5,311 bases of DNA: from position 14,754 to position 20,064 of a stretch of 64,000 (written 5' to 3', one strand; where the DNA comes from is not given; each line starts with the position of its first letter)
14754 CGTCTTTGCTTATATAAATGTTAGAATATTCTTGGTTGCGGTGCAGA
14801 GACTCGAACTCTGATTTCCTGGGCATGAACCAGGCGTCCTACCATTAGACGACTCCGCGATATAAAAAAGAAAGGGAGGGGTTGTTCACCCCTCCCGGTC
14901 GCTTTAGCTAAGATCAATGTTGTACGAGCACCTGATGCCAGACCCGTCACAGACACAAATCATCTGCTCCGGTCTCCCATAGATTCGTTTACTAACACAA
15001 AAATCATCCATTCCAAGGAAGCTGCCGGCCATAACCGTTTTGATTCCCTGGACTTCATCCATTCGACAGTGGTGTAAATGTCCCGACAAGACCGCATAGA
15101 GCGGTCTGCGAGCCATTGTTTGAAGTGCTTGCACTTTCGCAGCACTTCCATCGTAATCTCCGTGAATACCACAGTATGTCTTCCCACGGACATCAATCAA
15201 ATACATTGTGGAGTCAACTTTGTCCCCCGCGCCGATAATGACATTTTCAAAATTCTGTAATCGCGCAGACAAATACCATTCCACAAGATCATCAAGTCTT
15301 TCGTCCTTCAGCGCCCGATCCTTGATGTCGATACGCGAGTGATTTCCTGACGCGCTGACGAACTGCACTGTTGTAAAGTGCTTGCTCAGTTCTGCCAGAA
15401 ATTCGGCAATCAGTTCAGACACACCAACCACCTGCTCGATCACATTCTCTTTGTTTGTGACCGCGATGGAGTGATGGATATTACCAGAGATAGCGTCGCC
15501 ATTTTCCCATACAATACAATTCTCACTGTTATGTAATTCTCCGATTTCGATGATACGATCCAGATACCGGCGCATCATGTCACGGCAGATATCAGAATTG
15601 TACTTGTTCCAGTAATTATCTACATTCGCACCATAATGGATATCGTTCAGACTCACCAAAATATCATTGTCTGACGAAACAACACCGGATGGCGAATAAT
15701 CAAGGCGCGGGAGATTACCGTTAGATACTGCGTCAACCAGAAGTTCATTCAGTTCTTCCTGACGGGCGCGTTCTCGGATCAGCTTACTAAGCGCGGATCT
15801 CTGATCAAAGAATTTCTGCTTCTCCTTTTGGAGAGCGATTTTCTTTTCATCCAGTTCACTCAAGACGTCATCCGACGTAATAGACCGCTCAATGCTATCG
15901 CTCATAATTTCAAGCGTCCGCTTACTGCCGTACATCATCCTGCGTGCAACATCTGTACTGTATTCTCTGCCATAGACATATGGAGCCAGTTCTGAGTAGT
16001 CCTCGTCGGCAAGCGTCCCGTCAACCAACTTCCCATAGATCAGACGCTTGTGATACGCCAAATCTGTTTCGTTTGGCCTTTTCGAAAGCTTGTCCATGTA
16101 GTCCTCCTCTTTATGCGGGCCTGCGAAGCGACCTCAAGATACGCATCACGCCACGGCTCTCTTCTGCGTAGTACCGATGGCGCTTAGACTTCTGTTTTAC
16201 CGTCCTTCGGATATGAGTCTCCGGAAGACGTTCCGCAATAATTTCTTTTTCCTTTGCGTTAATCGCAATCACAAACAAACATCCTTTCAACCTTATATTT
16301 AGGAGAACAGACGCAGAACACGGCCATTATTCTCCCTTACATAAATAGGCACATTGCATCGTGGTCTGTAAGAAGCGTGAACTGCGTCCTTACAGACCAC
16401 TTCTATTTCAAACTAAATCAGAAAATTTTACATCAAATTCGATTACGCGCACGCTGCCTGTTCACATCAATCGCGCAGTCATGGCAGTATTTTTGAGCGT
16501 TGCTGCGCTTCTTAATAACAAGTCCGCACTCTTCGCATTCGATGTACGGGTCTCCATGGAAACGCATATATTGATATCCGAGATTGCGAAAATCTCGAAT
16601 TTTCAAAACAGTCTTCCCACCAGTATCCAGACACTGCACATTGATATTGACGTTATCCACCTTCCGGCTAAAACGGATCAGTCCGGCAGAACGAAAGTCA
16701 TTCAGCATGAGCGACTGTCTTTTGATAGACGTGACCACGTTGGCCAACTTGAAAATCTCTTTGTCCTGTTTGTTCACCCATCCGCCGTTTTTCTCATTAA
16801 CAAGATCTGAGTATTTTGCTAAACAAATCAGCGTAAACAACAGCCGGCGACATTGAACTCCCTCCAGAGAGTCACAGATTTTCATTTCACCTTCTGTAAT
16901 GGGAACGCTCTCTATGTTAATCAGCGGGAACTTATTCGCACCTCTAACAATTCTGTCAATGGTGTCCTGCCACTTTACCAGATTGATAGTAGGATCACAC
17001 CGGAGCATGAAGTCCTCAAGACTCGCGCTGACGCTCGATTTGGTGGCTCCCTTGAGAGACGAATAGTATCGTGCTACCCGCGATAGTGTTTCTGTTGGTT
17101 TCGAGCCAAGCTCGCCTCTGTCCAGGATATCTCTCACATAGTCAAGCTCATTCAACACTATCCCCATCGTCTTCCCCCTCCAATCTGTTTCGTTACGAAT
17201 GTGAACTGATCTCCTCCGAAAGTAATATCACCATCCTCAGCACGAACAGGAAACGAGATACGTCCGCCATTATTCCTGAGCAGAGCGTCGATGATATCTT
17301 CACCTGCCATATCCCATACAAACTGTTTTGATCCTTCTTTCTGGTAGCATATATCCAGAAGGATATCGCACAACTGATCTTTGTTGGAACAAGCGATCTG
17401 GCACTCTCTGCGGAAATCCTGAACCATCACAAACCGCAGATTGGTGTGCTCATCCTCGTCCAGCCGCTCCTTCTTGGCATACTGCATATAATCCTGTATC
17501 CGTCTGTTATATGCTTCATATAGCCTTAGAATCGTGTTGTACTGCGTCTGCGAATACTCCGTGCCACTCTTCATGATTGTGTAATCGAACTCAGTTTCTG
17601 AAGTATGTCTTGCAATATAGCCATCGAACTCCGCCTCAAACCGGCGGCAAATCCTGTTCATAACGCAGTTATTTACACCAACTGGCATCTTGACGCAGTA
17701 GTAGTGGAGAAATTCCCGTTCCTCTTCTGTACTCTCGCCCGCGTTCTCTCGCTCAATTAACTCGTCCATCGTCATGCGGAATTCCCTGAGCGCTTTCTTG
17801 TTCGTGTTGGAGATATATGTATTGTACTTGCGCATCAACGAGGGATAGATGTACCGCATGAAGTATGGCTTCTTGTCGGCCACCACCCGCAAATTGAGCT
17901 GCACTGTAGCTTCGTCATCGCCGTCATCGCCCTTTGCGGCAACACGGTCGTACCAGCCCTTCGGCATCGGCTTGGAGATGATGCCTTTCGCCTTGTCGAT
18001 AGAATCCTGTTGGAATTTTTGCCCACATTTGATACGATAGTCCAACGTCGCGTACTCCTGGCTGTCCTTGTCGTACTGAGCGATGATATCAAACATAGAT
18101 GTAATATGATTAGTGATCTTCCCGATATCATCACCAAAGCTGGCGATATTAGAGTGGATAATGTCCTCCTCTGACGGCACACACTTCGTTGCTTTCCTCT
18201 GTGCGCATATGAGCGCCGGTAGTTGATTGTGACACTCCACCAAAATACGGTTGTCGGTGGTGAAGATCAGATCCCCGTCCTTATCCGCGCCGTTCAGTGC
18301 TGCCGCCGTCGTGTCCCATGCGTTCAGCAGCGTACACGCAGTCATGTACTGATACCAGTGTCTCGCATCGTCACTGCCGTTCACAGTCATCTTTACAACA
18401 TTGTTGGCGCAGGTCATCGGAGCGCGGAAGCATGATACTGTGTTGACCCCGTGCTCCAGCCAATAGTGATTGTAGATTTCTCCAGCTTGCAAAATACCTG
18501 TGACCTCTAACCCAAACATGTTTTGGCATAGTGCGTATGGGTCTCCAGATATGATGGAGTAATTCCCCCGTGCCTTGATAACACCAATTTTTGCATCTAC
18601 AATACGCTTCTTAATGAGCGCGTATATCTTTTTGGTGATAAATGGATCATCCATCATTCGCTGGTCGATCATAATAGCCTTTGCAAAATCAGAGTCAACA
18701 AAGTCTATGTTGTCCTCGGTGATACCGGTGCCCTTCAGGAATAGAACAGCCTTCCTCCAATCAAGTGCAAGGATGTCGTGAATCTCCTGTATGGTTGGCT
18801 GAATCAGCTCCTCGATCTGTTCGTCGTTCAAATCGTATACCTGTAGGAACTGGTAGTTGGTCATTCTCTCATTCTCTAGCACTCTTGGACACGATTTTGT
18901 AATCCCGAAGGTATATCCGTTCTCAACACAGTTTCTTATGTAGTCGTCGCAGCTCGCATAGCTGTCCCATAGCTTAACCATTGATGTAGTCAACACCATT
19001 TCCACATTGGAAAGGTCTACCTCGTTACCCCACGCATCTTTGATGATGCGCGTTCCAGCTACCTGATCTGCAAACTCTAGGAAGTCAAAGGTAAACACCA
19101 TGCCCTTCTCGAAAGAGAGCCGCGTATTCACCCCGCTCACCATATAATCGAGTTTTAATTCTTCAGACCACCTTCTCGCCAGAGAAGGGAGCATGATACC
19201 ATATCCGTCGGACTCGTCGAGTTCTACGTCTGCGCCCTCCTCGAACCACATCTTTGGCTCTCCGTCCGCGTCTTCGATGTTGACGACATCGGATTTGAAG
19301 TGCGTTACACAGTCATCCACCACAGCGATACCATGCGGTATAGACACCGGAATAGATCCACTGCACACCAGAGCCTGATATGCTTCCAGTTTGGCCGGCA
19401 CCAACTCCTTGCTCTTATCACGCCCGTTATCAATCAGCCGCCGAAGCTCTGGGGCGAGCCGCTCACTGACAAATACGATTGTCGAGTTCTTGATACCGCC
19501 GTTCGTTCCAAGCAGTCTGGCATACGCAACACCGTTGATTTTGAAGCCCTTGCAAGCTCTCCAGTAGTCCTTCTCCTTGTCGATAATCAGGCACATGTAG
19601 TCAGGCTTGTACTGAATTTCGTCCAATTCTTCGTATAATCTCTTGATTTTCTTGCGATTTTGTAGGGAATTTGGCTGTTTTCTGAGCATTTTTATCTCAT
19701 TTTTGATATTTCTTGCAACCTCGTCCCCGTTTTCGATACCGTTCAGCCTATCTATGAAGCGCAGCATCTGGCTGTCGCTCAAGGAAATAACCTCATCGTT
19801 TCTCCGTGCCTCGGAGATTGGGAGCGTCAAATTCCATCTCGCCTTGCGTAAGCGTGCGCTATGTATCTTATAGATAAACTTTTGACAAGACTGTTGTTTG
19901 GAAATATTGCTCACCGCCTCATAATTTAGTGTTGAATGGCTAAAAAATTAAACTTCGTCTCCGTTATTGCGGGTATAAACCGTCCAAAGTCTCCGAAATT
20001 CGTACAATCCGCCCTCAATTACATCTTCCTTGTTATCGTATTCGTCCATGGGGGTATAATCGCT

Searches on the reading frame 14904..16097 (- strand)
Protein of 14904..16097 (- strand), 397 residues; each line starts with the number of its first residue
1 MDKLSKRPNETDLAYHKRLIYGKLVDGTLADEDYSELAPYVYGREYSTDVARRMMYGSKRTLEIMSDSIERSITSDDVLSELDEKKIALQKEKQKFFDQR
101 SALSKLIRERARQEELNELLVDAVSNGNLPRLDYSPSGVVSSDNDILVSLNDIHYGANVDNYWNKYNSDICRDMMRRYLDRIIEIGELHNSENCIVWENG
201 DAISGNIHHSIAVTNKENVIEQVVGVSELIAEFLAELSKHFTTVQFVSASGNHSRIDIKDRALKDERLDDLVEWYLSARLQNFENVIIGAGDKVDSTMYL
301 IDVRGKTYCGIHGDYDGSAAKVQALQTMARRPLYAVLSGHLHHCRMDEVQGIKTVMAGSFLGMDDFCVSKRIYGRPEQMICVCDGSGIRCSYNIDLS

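Call 37: search_protein_families(library=phrogs, proteins=[window:14904-16097:-], max_evalue=0.00001)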
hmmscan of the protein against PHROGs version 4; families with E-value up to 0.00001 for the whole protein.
window:14904-16097:- (397 aa): 2 families
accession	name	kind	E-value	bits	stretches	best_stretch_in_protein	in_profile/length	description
phrog_284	-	DNA, RNA and nucleotide metabolism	2.2e-54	185.9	1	44-396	30-394/398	exonuclease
phrog_704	-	DNA, RNA and nucleotide metabolism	4.7e-08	33.6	1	79-255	66-253/390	DNA repair exonuclease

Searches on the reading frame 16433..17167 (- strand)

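Call 42: search_protein_families(library=pfam, proteins=[window:16433-17167:-], max_evalue=0.01)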
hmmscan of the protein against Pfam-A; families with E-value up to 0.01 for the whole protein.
window:16433-17167:- (244 aa): 2 families
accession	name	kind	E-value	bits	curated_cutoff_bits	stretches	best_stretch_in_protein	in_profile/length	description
PF17032.10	Zn_ribbon_15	-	0.0032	18.7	28.9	1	204-238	32-65/73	zinc-ribbon family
PF23447.1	DUF7128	-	0.0046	17.3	25.7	1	210-232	14-36/44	Domain of unknown function (DUF7128)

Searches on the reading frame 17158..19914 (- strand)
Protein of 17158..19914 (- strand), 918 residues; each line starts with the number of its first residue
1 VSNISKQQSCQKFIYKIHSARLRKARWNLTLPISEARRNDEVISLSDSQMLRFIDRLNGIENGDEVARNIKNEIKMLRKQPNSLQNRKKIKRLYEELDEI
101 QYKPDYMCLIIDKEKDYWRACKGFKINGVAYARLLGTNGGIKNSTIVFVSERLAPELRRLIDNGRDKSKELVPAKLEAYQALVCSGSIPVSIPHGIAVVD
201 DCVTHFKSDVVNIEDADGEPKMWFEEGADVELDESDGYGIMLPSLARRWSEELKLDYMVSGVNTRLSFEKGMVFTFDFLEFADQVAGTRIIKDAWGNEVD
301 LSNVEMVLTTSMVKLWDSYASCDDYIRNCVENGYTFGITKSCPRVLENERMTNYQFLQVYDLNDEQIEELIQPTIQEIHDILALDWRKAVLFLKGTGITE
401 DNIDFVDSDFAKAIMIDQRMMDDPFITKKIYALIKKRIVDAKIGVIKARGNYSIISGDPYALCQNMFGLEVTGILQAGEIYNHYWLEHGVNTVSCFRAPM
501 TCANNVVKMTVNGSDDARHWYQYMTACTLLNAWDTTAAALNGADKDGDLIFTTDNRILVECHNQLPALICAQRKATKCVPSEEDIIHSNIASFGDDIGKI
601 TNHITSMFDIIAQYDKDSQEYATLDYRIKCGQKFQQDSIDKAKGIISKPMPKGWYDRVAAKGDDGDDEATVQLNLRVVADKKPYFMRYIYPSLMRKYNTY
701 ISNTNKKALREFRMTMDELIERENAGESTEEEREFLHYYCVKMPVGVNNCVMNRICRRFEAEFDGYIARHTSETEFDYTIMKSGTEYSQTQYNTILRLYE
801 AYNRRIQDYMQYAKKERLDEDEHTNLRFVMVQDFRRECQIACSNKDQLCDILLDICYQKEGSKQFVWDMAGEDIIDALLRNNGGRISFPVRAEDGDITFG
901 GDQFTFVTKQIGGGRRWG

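Call 11: search_protein_families(library=pfam, proteins=[window:17158-19914:-], max_evalue=0.01)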
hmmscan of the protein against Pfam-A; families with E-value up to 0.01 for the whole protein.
window:17158-19914:- (918 aa): 0 families

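Call 12: search_protein_families(library=phrogs, proteins=[window:17158-19914:-], max_evalue=0.001)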
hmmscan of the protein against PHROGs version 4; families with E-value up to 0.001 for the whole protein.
window:17158-19914:- (918 aa): 3 families
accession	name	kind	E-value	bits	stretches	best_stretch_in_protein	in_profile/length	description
phrog_25339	-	unknown function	6.8e-194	646.6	1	4-546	1-557/558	-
phrog_8308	-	unknown function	9e-88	296.7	1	9-881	58-823/847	-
phrog_35857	-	unknown function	1.5e-73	249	1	568-913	3-347/354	-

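Call 44: search_solved_structures(query=window:17158-19914:-, max_evalue=1)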
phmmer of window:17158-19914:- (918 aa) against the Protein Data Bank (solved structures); distinct sequences matched with E-value up to 1: 2.
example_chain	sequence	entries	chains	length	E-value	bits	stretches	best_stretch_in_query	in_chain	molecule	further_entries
8ban_C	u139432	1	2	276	0.17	13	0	744-793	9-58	Secretagogin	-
7y7o_A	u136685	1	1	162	0.36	12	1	799-855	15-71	Endoribonuclease YbeY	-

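Call 55: search_dna_similar(query=window:17158-19914:-, collection=phages, mode=protein, max_rows=12, max_evalue=0.001)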
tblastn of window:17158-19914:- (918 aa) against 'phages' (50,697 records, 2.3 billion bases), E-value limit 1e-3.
Records with a match: 42; places in all: 42; records where one place covers at least 80% of the query: 13.
Best place of each record, by identity: <60% 42.
By first word of the organism name: Bacillus 26; Enterocloster 6; Bacteriophage 4; Clostridium 3; Thomasclavelia 2; Psychrobacillus 1.
By host as written in the record: Bacillus subtilis BEST7003 9; Bacillus subtilis 5; - 5; Bacillus subtilis subsp. subtilis str. 168 5; Enterocloster bolteae DA473 3; Bacillus subtilis Delta6 3; Clostridium botulinum type C strain C-Stockholm 2; Enterocloster bolteae DA457 2; and 6 more.
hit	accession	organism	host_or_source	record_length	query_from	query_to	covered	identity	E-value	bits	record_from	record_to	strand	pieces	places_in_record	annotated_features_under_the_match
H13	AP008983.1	Clostridium phage c-st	Clostridium botulinum type C strain ...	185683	4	914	99%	41.0%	1e-145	737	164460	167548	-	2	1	conserved phage-related protein | hypothetical protein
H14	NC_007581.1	Clostridium phage c-st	Clostridium botulinum type C strain ...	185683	4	914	99%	41.0%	1e-145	737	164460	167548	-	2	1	conserved phage-related protein | hypothetical protein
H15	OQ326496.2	Enterocloster phage PMBT24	Enterocloster bolteae Q14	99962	8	878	95%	38.8%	0e+0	605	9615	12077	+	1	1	RNA-dependent RNA polymerase | hypothetical protein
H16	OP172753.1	Enterocloster phage CB457P1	Enterocloster bolteae DA457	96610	8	878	95%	38.7%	1e-106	615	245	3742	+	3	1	hypothetical protein (x3)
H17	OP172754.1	Enterocloster phage CB457P2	Enterocloster bolteae DA457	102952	8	878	95%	38.2%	4e-133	592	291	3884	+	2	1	hypothetical protein (x3)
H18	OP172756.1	Enterocloster phage CB473P2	Enterocloster bolteae DA473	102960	8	878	95%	38.2%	4e-133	592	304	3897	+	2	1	hypothetical protein (x3)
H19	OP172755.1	Enterocloster phage CB473P1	Enterocloster bolteae DA473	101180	8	878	95%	38.1%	4e-133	599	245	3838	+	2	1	hypothetical protein (x3)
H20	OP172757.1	Enterocloster phage CB473P3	Enterocloster bolteae DA473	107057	8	878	95%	37.8%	8e-107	605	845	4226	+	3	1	hypothetical protein (x5)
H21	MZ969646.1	Bacillus phage BUCT082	Bacillus subtilis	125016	9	906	98%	30.7%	2e-122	416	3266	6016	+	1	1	hypothetical protein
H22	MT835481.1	Bacteriophage sp.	human fecal samples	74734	36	912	96%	26.9%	3e-59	334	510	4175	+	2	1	record has no annotation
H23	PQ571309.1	Thomasclavelia phage TR-TP1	Thomasclavelia ramosa YY17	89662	123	906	85%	23.4%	7e-26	121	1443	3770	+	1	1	RNA-dependent RNA polymerase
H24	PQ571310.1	Thomasclavelia phage TR-TP2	Thomasclavelia ramosa YY17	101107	123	906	85%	23.4%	7e-26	121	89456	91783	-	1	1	RNA-dependent RNA polymerase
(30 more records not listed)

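Call 71: get_annotated_region(hit=H15, flank=9000)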
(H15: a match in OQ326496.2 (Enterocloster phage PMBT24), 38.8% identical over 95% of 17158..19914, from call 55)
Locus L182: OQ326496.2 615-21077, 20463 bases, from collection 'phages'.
description: Enterocloster phage PMBT24, complete genome.
organism: Enterocloster phage PMBT24 (NCBI taxid 3025413)
taxonomy: Viruses; Duplodnaviria; Heunggongvirae; Uroviricota; Caudoviricetes
host: Enterocloster bolteae Q14; source: municipal sewage; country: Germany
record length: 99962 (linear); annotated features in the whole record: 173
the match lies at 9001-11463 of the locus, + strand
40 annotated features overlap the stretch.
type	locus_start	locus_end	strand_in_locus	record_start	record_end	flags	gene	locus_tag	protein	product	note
CDS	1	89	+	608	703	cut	-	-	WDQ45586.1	hypothetical protein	-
CDS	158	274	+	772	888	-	-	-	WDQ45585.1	hypothetical protein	-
CDS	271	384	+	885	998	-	-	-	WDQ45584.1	hypothetical protein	-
CDS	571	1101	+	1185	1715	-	-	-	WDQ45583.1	hypothetical protein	-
CDS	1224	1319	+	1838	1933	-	-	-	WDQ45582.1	hypothetical protein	-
CDS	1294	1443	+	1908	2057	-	-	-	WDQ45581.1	hypothetical protein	-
CDS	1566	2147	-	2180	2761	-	-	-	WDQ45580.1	hypothetical protein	-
CDS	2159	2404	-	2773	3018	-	-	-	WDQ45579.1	hypothetical protein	-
CDS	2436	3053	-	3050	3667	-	-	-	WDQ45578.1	hypothetical protein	-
CDS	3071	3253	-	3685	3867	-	-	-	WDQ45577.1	hypothetical protein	-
CDS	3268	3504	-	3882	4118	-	-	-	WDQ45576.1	hypothetical protein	-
CDS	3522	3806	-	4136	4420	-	-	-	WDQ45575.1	hypothetical protein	-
CDS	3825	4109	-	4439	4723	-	-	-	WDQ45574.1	hypothetical protein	-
CDS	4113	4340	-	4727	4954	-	-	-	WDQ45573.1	transposase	-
CDS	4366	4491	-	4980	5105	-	-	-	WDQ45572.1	hypothetical protein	-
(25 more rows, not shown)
